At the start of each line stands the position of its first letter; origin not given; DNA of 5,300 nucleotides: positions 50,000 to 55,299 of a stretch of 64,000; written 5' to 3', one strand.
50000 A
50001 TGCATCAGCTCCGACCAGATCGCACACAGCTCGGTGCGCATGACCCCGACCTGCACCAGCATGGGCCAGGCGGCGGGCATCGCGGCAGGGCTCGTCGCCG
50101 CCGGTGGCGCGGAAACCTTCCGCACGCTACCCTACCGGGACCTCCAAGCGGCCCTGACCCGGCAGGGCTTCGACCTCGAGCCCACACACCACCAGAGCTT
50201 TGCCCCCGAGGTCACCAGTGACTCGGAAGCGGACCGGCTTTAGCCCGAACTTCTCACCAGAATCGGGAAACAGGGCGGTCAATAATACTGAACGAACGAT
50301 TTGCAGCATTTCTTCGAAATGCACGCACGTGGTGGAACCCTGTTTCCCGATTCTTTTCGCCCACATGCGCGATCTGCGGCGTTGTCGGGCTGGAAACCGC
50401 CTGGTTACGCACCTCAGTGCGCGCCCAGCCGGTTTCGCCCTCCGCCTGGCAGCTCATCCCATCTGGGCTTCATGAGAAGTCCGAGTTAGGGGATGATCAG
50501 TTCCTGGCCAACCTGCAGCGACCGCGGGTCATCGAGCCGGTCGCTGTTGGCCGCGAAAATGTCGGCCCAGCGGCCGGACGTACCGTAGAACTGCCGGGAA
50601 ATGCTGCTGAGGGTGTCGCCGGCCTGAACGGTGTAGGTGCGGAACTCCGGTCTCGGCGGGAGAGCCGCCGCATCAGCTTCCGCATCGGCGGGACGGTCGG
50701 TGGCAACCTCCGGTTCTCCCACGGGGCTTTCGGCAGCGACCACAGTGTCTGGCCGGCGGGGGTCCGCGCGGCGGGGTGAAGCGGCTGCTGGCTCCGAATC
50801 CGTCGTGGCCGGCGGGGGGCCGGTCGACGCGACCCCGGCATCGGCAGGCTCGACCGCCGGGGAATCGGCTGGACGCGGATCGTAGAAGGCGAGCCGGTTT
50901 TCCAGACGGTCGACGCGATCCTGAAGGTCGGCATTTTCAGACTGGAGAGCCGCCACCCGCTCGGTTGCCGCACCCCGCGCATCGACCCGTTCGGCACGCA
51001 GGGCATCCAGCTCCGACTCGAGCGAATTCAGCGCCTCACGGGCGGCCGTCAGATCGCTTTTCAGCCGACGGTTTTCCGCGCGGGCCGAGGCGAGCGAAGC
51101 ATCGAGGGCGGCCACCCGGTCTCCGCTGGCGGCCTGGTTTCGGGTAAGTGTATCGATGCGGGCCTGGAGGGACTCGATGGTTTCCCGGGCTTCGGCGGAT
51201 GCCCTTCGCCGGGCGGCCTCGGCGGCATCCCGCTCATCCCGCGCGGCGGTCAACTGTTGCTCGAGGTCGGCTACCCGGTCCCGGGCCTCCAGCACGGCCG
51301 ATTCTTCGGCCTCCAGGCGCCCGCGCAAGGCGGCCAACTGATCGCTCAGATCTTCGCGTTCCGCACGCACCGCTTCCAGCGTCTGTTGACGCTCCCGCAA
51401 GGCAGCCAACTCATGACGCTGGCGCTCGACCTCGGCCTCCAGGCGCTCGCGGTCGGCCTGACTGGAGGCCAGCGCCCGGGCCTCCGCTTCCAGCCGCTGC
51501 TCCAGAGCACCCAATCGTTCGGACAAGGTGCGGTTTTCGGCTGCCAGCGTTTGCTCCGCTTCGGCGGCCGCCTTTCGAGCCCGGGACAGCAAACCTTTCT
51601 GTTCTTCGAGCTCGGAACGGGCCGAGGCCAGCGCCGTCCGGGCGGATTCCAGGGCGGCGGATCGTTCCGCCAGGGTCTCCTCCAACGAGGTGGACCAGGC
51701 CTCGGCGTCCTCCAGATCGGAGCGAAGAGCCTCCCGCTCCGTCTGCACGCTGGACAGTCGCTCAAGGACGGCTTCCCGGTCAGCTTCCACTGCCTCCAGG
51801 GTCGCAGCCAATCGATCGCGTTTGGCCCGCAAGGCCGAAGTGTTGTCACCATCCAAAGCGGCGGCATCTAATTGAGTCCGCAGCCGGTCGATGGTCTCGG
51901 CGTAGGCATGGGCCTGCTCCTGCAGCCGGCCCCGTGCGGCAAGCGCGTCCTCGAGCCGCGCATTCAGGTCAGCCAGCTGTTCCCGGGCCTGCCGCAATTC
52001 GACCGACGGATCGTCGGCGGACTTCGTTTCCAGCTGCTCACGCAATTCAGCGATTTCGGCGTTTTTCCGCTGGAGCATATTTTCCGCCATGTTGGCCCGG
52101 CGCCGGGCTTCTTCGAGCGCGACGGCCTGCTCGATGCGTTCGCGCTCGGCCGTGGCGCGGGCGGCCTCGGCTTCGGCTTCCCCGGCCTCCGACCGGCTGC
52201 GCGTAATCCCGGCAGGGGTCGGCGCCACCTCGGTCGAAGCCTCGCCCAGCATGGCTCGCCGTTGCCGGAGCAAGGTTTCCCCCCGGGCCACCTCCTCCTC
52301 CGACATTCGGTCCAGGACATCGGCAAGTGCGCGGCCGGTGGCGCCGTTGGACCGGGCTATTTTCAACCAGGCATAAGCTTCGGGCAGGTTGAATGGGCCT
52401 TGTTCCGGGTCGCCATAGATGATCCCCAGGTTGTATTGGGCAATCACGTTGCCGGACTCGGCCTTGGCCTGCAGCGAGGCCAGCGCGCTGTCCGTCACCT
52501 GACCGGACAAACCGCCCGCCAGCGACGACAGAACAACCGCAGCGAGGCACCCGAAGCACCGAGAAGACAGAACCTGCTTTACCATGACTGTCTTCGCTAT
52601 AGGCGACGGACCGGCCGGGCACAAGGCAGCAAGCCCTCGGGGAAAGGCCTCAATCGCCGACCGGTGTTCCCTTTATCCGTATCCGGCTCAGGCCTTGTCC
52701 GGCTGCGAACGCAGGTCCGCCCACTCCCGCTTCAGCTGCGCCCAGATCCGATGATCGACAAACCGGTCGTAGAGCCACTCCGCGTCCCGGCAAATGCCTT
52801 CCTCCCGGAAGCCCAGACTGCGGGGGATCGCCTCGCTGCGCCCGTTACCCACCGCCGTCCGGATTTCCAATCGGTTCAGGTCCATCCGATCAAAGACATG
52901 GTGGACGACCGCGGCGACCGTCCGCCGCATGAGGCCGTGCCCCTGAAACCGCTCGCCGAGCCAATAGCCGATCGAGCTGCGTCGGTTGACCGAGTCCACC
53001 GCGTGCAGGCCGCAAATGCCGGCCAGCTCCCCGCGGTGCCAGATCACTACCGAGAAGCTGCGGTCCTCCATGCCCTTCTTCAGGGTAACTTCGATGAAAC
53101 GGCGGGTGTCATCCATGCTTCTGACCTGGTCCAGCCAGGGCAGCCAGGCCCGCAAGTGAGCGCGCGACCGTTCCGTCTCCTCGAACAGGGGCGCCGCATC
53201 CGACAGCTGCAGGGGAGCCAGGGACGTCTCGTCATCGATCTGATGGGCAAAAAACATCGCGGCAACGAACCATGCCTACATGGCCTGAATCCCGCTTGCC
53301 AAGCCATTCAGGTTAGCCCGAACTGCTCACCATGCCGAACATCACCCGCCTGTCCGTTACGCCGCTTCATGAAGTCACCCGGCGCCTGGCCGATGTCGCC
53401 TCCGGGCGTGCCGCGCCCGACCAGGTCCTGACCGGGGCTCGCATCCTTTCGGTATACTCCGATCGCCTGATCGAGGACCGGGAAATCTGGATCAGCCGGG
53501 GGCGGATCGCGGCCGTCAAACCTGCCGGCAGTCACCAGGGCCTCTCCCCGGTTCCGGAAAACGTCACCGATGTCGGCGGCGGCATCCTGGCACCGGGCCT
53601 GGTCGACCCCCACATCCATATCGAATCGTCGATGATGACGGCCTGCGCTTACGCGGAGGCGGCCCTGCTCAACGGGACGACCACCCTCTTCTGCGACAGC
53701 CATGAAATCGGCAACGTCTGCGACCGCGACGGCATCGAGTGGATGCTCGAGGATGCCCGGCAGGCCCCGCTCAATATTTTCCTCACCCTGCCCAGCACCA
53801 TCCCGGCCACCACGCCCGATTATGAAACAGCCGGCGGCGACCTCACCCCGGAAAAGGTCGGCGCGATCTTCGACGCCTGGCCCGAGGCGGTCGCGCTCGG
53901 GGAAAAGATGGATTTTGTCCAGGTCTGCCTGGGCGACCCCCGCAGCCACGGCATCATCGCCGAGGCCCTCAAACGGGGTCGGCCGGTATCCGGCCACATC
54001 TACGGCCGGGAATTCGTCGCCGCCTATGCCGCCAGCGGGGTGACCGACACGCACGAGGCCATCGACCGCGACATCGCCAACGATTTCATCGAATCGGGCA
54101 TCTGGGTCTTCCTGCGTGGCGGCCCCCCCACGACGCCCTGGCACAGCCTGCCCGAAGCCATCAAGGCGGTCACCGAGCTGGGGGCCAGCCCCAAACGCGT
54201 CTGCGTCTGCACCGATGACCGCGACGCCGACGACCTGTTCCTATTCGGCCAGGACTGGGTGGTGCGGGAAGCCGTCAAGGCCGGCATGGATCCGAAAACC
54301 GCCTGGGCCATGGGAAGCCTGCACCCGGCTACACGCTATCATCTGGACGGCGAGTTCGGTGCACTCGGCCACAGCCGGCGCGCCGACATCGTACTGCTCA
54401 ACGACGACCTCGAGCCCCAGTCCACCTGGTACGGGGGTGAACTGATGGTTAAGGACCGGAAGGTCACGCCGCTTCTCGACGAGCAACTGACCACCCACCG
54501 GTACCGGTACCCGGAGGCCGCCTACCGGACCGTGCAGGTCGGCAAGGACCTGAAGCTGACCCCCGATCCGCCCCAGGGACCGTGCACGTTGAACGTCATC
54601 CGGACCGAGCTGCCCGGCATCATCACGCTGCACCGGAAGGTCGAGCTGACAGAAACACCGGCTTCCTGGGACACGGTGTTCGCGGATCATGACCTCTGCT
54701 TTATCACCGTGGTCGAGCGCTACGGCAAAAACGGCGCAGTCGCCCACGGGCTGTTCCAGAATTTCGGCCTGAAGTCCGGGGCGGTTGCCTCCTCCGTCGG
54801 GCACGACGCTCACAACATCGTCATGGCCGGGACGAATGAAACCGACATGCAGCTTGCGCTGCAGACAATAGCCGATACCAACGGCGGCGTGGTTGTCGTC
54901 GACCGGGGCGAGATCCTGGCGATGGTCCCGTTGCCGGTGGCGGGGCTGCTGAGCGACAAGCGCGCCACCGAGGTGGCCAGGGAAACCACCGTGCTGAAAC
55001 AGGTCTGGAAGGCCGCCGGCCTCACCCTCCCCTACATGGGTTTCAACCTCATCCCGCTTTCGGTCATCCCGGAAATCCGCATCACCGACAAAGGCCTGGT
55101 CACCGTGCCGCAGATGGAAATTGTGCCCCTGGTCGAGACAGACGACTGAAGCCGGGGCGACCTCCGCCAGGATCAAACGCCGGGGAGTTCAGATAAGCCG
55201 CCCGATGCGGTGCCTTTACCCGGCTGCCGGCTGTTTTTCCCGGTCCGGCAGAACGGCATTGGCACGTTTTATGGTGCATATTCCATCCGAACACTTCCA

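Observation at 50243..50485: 243-bp inverted-repeat-bounded, heavily structured element fills a convergent spacer and founds a dispersed repeat family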

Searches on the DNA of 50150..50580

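Call 31: search_rna_families(source=window, start=50150, end=50580, threshold=evalue, max_evalue=10)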
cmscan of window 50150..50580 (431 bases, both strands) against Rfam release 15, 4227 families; matches with E-value up to 10: 4.
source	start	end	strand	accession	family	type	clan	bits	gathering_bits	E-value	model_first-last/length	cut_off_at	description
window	50257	50381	-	RF02227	sX8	Gene; sRNA;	-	18.6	50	0.27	1-82/82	no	Proteobacterial sRNA sX8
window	50381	50453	+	RF03819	mir-Ro6-3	Gene; miRNA;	-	16.9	79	6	1-72/72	no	mir-Ro6-3 microRNA precursor family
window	50412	50530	-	RF02146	MEG8_2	Gene; lncRNA;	-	14.6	45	7.8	1-111/111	no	Maternally expressed 8 exon 2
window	50452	50512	-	RF01121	sR38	Gene; snRNA; snoRNA; CD-box;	-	12.3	50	2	1-59/59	no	Small nucleolar RNA sR38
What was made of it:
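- On Described structured RNA family (Rfam 15): The best sub-threshold hit scores 18.6 bits against a cut-off of 50 (call 31).
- Tried and rejected: The locus at E up to 10 gave only noise (call 31).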

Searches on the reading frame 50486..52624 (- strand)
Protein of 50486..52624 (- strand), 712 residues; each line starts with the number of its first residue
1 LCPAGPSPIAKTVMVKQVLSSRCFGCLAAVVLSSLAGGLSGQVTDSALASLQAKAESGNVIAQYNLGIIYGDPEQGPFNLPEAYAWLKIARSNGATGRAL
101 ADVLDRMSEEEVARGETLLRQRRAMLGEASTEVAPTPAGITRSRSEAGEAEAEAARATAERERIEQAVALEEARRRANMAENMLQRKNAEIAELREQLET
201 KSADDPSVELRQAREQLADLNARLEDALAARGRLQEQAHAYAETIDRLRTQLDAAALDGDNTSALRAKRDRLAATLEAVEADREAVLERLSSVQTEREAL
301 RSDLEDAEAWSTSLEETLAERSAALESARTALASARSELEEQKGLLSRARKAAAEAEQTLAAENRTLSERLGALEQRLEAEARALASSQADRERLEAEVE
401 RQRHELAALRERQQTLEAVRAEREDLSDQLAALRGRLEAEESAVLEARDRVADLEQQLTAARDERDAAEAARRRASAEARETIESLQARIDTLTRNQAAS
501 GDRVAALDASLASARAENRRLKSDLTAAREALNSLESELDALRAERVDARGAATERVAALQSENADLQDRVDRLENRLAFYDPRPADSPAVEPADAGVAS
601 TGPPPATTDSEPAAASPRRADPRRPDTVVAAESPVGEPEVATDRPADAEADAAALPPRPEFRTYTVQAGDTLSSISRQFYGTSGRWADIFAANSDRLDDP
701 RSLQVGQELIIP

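Call 17: search_protein_families(library=pfam, proteins=[window:50486-52624:-])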
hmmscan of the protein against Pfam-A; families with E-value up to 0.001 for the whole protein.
window:50486-52624:- (712 aa): 5 families
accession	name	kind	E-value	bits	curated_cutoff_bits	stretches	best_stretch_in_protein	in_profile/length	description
PF01476.26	LysM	-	9.2e-12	45.2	20.9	1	664-712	1-43/43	LysM domain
PF13851.11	GAS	-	1.1e-06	28.6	32.3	0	209-307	34-132/200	Growth-arrest specific micro-tubule binding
PF07889.17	DUF1664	-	3.3e-05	24.4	34.6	0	476-543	54-121/124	Protein of unknown function (DUF1664)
PF10473.14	CENP-F_leu_zip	-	0.00053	20.5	34.5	0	479-576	15-115/140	Leucine-rich repeats of kinetochore protein Cenp-F/LEK1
PF25443.1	ANG-1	-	0.0007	20.2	28.5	0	393-464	10-82/105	ANG-1-like domain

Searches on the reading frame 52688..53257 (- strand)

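Call 27: search_protein_families(library=pfam, proteins=[window:52688-53257:-], max_evalue=0.00001)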
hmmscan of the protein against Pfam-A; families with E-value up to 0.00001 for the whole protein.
window:52688-53257:- (189 aa): 3 families
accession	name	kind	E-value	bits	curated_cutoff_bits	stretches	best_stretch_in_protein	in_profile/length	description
PF13302.13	Acetyltransf_3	-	6.9e-23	82.3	25.4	1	13-151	4-138/138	Acetyltransferase (GNAT) domain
PF00583.31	Acetyltransf_1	-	1e-08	35.9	20.7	1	58-150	24-116/116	Acetyltransferase (GNAT) family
PF13420.13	Acetyltransf_4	-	2.8e-06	27.9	24.3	1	34-169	21-153/155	Acetyltransferase (GNAT) domain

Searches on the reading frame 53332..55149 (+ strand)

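Call 27: search_protein_families(library=pfam, proteins=[window:53332-55149:+], max_evalue=0.00001)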
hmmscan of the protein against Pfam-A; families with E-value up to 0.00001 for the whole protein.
window:53332-55149:+ (605 aa): 3 families
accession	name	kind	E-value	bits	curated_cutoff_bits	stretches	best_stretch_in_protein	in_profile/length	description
PF13382.11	Adenine_deam_C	-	1.1e-50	171.8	27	1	431-594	3-167/169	Adenine deaminase C-terminal domain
PF01979.26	Amidohydro_1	-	2.3e-19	70.3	25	1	85-370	1-343/345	Amidohydrolase family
PF07969.17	Amidohydro_3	-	1e-06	28.9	29.7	0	78-118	2-46/472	Amidohydrolase family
